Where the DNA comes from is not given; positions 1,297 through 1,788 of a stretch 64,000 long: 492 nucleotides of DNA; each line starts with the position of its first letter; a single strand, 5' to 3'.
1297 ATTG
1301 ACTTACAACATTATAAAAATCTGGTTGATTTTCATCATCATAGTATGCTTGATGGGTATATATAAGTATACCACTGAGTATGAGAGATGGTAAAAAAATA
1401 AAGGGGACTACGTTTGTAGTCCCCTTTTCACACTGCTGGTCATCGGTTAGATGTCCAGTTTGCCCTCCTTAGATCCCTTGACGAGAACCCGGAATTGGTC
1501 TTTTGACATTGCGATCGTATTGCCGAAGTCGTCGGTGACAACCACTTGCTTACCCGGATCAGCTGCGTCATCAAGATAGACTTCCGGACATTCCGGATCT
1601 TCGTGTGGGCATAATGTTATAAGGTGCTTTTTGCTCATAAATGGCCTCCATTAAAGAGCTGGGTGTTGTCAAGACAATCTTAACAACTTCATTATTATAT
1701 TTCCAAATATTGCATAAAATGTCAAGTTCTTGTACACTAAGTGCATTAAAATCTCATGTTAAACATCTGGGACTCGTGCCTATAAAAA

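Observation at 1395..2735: Methyltransferase gene bracketed by 157-bp direct repeats (1 mismatch) that each contain a terminator and the 3' end of a small Cys-motif gene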

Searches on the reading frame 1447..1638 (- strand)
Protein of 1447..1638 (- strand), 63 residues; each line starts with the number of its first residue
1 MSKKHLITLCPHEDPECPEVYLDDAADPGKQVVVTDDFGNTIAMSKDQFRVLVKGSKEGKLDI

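Call 6: search_protein_families(library=pfam, proteins=[window:1447-1638:-], max_evalue=1)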
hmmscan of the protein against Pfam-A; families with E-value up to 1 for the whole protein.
window:1447-1638:- (63 aa): 1 family
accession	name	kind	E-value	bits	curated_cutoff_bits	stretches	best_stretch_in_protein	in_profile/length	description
PF18810.6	PBECR2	-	0.17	12.5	27.1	1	25-58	8-41/120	phage-Barnase-EndoU-ColicinE5/D-RelE like nuclease2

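Call 10: find_homologous_proteins(query=window:1450-1638:-, max_evalue=0.01)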
Query seq(63 aa) (63 aa): 2 proteins with E <= 0.01 among 2 candidates.
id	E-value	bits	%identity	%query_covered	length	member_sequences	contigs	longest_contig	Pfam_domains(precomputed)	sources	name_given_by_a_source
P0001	1.8e-35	137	100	100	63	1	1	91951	-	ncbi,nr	ncbi:MAG: hypothetical protein Q7S11_01815 [bacterium]|nr:hypothetical protein [bacterium]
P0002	5.7e-19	85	69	97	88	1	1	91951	-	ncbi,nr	ncbi:MAG: hypothetical protein Q7S11_01825 [bacterium]|nr:hypothetical protein [bacterium]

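Call 12: find_encoding_contigs(protein=P0001, flank=10000)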
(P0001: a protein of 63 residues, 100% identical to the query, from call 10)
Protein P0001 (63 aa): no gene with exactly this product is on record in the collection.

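Call 22: search_protein_representatives(alignment_id=A2)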
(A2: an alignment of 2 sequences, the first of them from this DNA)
Query: 2 sequences, 66 profile positions. Proteins with E-value up to 0.001 (for the whole library): 145; up to 1e-10: 36; up to 1e-30: 0. The best 145 are listed.
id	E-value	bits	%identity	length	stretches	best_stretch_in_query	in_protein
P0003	4.5e-21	90.7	-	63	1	6-66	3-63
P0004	1.9e-19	85.5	-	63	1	6-66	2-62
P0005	2.4e-19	85.2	-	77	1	4-66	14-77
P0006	4.5e-19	84.3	-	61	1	5-59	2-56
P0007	5.0e-17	77.8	-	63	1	5-66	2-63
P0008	9.9e-17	76.8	-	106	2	19-55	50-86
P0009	1.1e-16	76.7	-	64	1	6-65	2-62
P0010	2.2e-16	75.7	-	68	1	1-63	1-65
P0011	1.8e-15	72.8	-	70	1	4-66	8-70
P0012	2.8e-15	72.2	-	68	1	5-65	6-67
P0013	2.1e-14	69.3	-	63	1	5-66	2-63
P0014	3.9e-14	68.5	-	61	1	18-66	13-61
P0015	4.9e-14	68.2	-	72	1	4-65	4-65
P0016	5.2e-14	68.1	-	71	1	7-65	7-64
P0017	9.4e-14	67.3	-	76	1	9-65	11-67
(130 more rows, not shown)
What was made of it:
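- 1447..1638 (-): sA, 63 aa, the 'H-type' small Cys-loop protein (C10-P-H-E-D-P-E-C17-P), with ribosome-binding site GGAGG. Call 22 (family profile).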

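Call 25: find_homologous_proteins(query=A3, max_evalue=0.001)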
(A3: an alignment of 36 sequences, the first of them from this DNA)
Query A3 (36 sequences) (63 aa, profile of the alignment): 1964 proteins with E <= 0.001 among 3222 candidates; the best 120 are listed.
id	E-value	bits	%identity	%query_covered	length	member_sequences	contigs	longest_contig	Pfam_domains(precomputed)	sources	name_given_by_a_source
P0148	1.4e-41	158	49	98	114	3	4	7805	-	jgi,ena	-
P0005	7.7e-25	104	58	97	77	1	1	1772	-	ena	-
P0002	1.0e-24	104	69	97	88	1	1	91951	-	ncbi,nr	ncbi:MAG: hypothetical protein Q7S11_01825 [bacterium]|nr:hypothetical protein [bacterium]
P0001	2.4e-24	102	100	100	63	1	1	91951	-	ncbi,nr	ncbi:MAG: hypothetical protein Q7S11_01815 [bacterium]|nr:hypothetical protein [bacterium]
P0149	2.4e-24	102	49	94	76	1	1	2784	-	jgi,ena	-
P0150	2.9e-24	102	49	94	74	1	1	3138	-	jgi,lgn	jgi:hypothetical protein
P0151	3.2e-24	102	51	100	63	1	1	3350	-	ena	-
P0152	3.8e-24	102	49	94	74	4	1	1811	-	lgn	-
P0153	4.1e-24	102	49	94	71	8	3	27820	-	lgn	-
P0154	4.4e-24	102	51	94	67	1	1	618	-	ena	-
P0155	5.2e-24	101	45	92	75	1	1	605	-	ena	-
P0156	5.4e-24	101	46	94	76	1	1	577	-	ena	-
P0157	5.6e-24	101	47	94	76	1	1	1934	-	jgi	jgi:hypothetical protein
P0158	5.7e-24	101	43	92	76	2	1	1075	-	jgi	jgi:hypothetical protein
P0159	5.8e-24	101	51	98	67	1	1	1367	-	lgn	-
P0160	5.9e-24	101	44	98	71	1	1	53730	-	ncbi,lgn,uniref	ncbi:hypothetical protein [Streptomyces sp. bgisy095]|uniref:hypothetical protein n=1 Tax=unclassifi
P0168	8.0e-24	101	45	95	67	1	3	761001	-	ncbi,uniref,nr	ncbi:hypothetical protein [Prauserella flavalba]|uniref:DUF397 domain-containing protein n=1 Tax=Pra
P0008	1.2e-23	100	35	76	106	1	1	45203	-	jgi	jgi:hypothetical protein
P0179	1.3e-23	100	47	94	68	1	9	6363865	-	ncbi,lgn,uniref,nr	ncbi:hypothetical protein Ae168Ps1_0326 [Pseudonocardia sp. Ae168_Ps1]|uniref:hypothetical protein n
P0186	1.5e-23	100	49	97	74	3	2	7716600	-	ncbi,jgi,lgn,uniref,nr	ncbi:hypothetical protein [Jiangella alkaliphila]|jgi:hypothetical protein|uniref:DUF397 domain-cont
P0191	1.8e-23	100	41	94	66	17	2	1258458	-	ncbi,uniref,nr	ncbi:hypothetical protein [Nonomuraea zeae]|uniref:DUF397 domain-containing protein n=1 Tax=Nonomura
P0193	1.9e-23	100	51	94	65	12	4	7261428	-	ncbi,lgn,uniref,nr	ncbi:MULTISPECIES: hypothetical protein [Pseudonocardia]|uniref:DUF397 domain-containing protein n=2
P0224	3.2e-23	99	41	94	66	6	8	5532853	-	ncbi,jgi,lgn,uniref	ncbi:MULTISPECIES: hypothetical protein [Nonomuraea]|jgi:hypothetical protein|uniref:Uncharacterized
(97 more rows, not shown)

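Call 26: search_protein_families(library=pfam, alignment_id=A3, max_evalue=1)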
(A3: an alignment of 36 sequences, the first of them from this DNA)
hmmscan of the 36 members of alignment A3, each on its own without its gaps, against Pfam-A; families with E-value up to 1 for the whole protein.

A. member 1, seq(63 aa): 1 family
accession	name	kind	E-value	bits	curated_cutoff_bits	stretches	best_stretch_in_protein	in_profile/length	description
PF18810.6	PBECR2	-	0.17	12.5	27.1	1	25-58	8-41/120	phage-Barnase-EndoU-ColicinE5/D-RelE like nuclease2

B. families by the number of members that match (of 36 scanned): 15 families
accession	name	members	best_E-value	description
PF23104.1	Zf-C2H2_ZNF451_6th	3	0.0049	Sixth Zinc fingers C2H2 type, ZNF451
PF24123.1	Myosin_VII_N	2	0.013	Myosin VII N-terminal beta barrel domain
PF11706.13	zf-CGNR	2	0.029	CGNR zinc finger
PF07523.18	Big_3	2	0.084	Bacterial Ig-like domain (group 3)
PF05989.17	Chordopox_A35R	1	0.032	Chordopoxvirus A35R protein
PF03854.20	zf-P11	1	0.044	P-11 zinc finger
PF07562.20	NCD3G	1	0.046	Nine Cysteines Domain of family 3 GPCR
PF22097.1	McpB_HAMP_1st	1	0.069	Methyl-accepting chemotaxis protein McpB, first HAMP domain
PF14503.11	YhfZ_C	1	0.074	YhfZ C-terminal domain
PF18981.6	InlK_D3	1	0.11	Internalin K domain (D3/D4)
PF05198.21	IF3_N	1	0.11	Translation initiation factor IF-3, N-terminal domain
PF18810.6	PBECR2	1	0.17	phage-Barnase-EndoU-ColicinE5/D-RelE like nuclease2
PF24953.1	DUF7762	1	0.2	Domain of unknown function (DUF7762)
PF09343.15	DUF2460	1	0.21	Conserved hypothetical protein 2217 (DUF2460)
PF09012.17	FeoC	1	0.48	FeoC like transcriptional regulator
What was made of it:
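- On Trm112-like methyltransferase activator: No Pfam hit (calls 6 and 26).
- Closest known: Trm112-type small zinc-knuckle partners of class I methyltransferases. Different: There is no match to Pfam Trm112p at E <= 1 (calls 6 and 26), and the predicted fold is different.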

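Call 31: find_encoding_contigs(protein=P0003, flank=5000, max_places=4)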
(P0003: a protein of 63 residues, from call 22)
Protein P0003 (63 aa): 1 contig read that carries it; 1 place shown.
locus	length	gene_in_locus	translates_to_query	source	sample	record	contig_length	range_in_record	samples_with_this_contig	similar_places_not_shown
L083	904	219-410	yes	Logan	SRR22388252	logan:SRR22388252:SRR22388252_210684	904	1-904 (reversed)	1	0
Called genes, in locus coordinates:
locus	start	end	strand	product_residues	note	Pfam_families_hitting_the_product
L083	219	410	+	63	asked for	-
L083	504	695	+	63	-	-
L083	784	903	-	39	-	?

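Call 32: find_encoding_contigs(protein=P0006, flank=5000, max_places=4)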
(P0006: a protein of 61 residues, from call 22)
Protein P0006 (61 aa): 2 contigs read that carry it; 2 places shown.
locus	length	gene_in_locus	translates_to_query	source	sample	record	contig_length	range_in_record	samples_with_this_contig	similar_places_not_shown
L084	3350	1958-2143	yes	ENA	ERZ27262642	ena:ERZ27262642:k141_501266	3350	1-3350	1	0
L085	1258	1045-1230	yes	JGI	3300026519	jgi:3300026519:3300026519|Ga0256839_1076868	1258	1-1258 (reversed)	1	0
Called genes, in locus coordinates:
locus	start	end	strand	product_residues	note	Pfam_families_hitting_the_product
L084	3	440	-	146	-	?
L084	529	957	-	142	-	-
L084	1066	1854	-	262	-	PF01209:Ubie_methyltran, PF03848:TehB, PF13489:Methyltransf_23, PF02353:CMAS (weak), PF08241:Methyltransf_11, PF08242:Methyltransf_12, PF13649:Methyltransf_25, PF13847:Methyltransf_31, +1 more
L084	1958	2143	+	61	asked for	-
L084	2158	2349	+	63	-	-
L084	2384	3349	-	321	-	?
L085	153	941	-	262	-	PF01209:Ubie_methyltran, PF03848:TehB, PF13489:Methyltransf_23, PF02353:CMAS (weak), PF08241:Methyltransf_11, PF08242:Methyltransf_12, PF13649:Methyltransf_25, PF13847:Methyltransf_31, +1 more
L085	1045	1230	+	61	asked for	-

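Call 38: find_related_loci(query=A5, collection=metagenome_contigs, flank=4000)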
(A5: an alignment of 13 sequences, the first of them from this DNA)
Query A5 (63 aa) in metagenome_contigs; peptide patterns used: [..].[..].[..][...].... (x = any residue, [..] = any of these).
150 stretches matched a pattern; 29 encode a relative of the query (tblastn E <= 1e-3); 29 distinct loci.
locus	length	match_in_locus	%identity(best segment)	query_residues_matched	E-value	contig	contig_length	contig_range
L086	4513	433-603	56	6-62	4e-22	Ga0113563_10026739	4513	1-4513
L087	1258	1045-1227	56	1-61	3e-20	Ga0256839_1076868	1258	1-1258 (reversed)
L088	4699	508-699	47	1-63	2e-17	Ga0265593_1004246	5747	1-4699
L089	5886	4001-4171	51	6-62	8e-17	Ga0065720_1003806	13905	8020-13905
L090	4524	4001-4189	49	2-63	1e-16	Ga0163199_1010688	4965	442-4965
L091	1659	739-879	57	17-63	9e-17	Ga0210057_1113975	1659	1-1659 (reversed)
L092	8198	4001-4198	48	1-62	2e-16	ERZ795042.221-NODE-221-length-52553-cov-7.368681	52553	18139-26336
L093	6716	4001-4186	47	3-63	2e-16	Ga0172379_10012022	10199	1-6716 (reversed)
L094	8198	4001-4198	48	1-62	2e-16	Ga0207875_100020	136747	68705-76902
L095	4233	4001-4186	47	3-63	2e-16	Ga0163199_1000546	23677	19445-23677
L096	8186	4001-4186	53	2-62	2e-16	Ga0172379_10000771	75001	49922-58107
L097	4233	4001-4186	47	3-63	2e-16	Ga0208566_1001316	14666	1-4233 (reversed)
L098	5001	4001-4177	49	4-61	5e-16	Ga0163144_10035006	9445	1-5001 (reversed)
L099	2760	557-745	48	2-63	7e-16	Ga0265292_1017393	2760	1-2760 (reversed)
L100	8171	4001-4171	51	6-62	2e-15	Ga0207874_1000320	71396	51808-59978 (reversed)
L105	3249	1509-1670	48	9-62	1e-14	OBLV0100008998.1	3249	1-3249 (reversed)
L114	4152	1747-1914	43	6-61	3e-11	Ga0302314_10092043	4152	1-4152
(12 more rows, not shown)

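Call 46: search_protein_families(library=ncbifam, proteins=[window:1447-1638:-], max_evalue=0.01)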
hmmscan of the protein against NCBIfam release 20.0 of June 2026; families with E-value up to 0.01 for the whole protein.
window:1447-1638:- (63 aa): 0 families

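Call 50: search_protein_families(library=pfam, proteins=[L088:777-1349:+, L093:4261-4830:+, L096:4265-4801:+, L098:4251-4772:+, L099:797-1423:+, L091:883-1578:+, L084:1066-1854:-, L086:1475-2587:+, L105:1687-1908:-, L114:374-1657:+], max_evalue=0.001)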
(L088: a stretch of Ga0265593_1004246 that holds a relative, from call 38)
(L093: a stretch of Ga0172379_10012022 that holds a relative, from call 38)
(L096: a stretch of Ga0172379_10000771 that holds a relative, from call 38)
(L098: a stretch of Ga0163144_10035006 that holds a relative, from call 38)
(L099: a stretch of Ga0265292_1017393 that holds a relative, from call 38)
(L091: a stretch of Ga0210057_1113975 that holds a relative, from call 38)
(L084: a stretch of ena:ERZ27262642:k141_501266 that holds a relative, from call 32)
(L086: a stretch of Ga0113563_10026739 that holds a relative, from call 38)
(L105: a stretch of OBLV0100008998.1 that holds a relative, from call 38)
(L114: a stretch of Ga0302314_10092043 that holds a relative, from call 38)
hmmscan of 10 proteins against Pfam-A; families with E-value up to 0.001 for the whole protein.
L088:777-1349:+ (190 aa): 4 families
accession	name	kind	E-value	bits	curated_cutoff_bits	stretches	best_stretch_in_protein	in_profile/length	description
PF13489.12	Methyltransf_23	-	3.1e-06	27.4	27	1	19-173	10-162/164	Methyltransferase domain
PF08242.18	Methyltransf_12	-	5.3e-06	27.5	30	1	37-129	2-98/98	Methyltransferase domain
PF13649.12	Methyltransf_25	-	2.8e-05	25.1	27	1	35-127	1-97/97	Methyltransferase domain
PF08241.18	Methyltransf_11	-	0.00014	22.9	21.2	1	37-130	2-94/95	Methyltransferase domain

L093:4261-4830:+ (189 aa): 4 families
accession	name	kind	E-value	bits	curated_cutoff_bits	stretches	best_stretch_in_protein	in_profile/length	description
PF08242.18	Methyltransf_12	-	8.7e-07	30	30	1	37-128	2-98/98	Methyltransferase domain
PF13649.12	Methyltransf_25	-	5.6e-06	27.4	27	1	35-126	1-97/97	Methyltransferase domain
PF13489.12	Methyltransf_23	-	3.5e-05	24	27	1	19-172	10-162/164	Methyltransferase domain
PF08241.18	Methyltransf_11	-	0.00017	22.6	21.2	1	37-129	2-94/95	Methyltransferase domain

L096:4265-4801:+ (178 aa): 5 families
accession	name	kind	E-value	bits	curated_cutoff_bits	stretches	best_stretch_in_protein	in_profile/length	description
PF08241.18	Methyltransf_11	-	3.4e-11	44.1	21.2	1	36-131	1-95/95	Methyltransferase domain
PF08242.18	Methyltransf_12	-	5.2e-11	43.6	30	1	36-128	1-97/98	Methyltransferase domain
PF13649.12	Methyltransf_25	-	2.5e-09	38.2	27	1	35-125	1-95/97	Methyltransferase domain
PF13489.12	Methyltransf_23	-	4.7e-09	36.6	27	1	19-136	10-121/164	Methyltransferase domain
PF13847.12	Methyltransf_31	-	9.7e-07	29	27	1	31-151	3-127/145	Methyltransferase domain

L098:4251-4772:+ (173 aa): 4 families
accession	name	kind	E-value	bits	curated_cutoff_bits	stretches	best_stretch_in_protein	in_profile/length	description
PF08242.18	Methyltransf_12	-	1.8e-08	35.5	30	1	39-118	1-89/98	Methyltransferase domain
PF13649.12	Methyltransf_25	-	6.6e-07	30.4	27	1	38-118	1-90/97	Methyltransferase domain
PF08241.18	Methyltransf_11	-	7.1e-07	30.2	21.2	1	39-118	1-84/95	Methyltransferase domain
PF13489.12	Methyltransf_23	-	1.2e-06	28.7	27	1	20-119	8-106/164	Methyltransferase domain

L099:797-1423:+ (208 aa): 10 families
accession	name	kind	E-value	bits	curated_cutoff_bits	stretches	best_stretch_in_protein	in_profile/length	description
PF03848.20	TehB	-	7.5e-21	74.9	20.4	1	37-181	26-169/193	Tellurite resistance protein TehB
PF13649.12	Methyltransf_25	-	7.3e-15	55.9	27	1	45-136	1-97/97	Methyltransferase domain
PF08241.18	Methyltransf_11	-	1.5e-11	45.2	21.2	1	46-137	1-92/95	Methyltransferase domain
PF08242.18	Methyltransf_12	-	1.3e-10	42.3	30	1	46-136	1-96/98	Methyltransferase domain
PF13847.12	Methyltransf_31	-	1.5e-10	41.3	27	1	41-156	3-125/145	Methyltransferase domain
PF13489.12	Methyltransf_23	-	1.9e-10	41.1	27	1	30-141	10-117/164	Methyltransferase domain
PF05175.20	MTS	-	1.1e-08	35.4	23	1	16-131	9-126/170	Methyltransferase small domain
PF02353.26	CMAS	-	1.1e-08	35.1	27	1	30-149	51-173/273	Mycolic acid cyclopropane synthetase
PF05724.17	TPMT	-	0.00025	21.2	26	0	24-83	21-80/218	Thiopurine S-methyltransferase (TPMT)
PF06325.19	PrmA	-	0.00089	19.3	22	0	32-146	154-264/296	Ribosomal protein L11 methyltransferase (PrmA)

L091:883-1578:+ (232 aa): 6 families
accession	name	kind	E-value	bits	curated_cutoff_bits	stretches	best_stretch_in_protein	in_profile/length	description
PF03848.20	TehB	-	9.7e-16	58.2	20.4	1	49-151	25-130/193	Tellurite resistance protein TehB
PF13489.12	Methyltransf_23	-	7.8e-13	48.9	27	1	56-199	24-158/164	Methyltransferase domain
PF13649.12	Methyltransf_25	-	1e-12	49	27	1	59-149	2-97/97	Methyltransferase domain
PF08241.18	Methyltransf_11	-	2.4e-10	41.3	21.2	1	59-153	1-95/95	Methyltransferase domain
PF13847.12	Methyltransf_31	-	2.7e-06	27.6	27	1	57-197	6-143/145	Methyltransferase domain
PF08242.18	Methyltransf_12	-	2.9e-06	28.3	30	1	59-150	1-97/98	Methyltransferase domain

L084:1066-1854:- (262 aa): 11 families
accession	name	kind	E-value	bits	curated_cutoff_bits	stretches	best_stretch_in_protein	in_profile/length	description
PF13649.12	Methyltransf_25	-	5.1e-22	78.8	27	1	49-143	1-97/97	Methyltransferase domain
PF13847.12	Methyltransf_31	-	9.5e-21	74.4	27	1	45-170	3-130/145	Methyltransferase domain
PF08241.18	Methyltransf_11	-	2.1e-19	70.4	21.2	1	50-147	1-95/95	Methyltransferase domain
PF08242.18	Methyltransf_12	-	1.4e-12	48.6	30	1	50-145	1-98/98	Methyltransferase domain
PF13489.12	Methyltransf_23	-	2.3e-12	47.4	27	1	43-238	20-163/164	Methyltransferase domain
PF01209.24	Ubie_methyltran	-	4.1e-12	46.4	20.1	1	35-150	37-155/233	ubiE/COQ5 methyltransferase family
PF03848.20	TehB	-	9.9e-12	45.1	20.4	1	39-153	24-137/193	Tellurite resistance protein TehB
PF02353.26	CMAS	-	3.2e-07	30.4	27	1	33-151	50-168/273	Mycolic acid cyclopropane synthetase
PF07942.18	CARME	-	4.4e-05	23.4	27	0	47-77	59-89/268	Carnosine N-methyltransferase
PF05175.20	MTS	-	4.7e-05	23.5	23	1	46-115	32-104/170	Methyltransferase small domain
PF09445.16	Methyltransf_15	-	0.00033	20.7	22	1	49-109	4-66/165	RNA cap guanine-N2 methyltransferase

L086:1475-2587:+ (370 aa): 0 families

L105:1687-1908:- (73 aa): 1 family
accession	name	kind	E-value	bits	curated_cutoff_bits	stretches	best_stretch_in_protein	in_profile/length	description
PF00403.32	HMA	-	5.2e-09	36.8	24.8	1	7-65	3-59/62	Heavy-metal-associated domain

L114:374-1657:+ (427 aa): 2 families
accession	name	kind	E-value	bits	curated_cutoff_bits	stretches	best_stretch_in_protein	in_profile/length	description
PF20628.3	Dyp_perox_C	-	2.7e-46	157.8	20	1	230-412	1-165/166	Dyp-type peroxidase, C-terminal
PF04261.18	Dyp_perox_N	-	2.1e-25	89.8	20.4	1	75-217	1-145/146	Dyp-type peroxidase, N-terminal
